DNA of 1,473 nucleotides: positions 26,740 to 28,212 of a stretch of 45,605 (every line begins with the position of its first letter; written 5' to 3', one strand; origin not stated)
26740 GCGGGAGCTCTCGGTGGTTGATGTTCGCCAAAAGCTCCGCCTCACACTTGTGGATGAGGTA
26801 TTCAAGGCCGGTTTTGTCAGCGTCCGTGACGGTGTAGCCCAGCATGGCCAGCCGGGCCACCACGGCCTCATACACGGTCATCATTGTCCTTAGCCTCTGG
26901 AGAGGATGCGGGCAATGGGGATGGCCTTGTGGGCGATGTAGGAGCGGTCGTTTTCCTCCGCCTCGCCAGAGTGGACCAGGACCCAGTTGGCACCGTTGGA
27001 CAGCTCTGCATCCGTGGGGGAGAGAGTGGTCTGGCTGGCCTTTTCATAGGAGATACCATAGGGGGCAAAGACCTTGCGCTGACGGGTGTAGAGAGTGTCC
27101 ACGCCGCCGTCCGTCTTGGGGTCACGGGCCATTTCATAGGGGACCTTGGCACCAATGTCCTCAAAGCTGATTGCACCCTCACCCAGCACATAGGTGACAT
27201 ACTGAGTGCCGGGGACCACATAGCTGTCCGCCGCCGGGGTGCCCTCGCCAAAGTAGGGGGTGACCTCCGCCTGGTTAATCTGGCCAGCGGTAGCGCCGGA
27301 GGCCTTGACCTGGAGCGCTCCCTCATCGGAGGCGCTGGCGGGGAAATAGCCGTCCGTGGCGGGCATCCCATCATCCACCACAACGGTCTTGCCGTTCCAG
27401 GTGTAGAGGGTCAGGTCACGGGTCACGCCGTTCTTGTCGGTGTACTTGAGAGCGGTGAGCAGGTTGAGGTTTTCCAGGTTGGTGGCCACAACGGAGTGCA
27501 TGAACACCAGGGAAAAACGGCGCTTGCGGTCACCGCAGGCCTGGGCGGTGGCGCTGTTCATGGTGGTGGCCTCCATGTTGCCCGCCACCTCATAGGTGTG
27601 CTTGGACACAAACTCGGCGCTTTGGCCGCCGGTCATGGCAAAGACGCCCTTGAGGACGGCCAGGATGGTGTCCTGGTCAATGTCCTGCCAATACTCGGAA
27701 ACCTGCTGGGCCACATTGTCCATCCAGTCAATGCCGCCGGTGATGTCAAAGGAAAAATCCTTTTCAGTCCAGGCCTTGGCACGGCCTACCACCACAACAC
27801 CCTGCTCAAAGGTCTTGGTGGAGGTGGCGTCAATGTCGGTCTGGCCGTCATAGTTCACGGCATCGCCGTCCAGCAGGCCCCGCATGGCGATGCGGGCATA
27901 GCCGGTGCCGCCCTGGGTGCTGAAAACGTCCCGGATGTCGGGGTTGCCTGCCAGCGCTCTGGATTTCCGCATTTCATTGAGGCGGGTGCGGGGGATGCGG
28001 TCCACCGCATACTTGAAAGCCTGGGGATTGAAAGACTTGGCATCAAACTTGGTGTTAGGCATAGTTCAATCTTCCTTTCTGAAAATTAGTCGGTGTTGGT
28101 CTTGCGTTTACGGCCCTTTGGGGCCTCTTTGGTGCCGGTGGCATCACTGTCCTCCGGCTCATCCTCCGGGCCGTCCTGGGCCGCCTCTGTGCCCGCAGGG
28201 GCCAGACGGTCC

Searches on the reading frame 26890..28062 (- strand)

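Call 16: search_protein_families(library=phrogs, proteins=[window:26890-28062:-], max_evalue=0.001)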
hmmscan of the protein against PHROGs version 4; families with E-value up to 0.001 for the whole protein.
window:26890-28062:- (390 aa): 3 families
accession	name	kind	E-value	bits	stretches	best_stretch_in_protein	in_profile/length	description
phrog_247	-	head and packaging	3.1e-80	271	1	4-387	5-340/351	major head protein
phrog_15288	-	head and packaging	2.2e-45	155.5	1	165-389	10-170/172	major head protein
phrog_19632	-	unknown function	6.4e-08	33.7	1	39-145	36-140/149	-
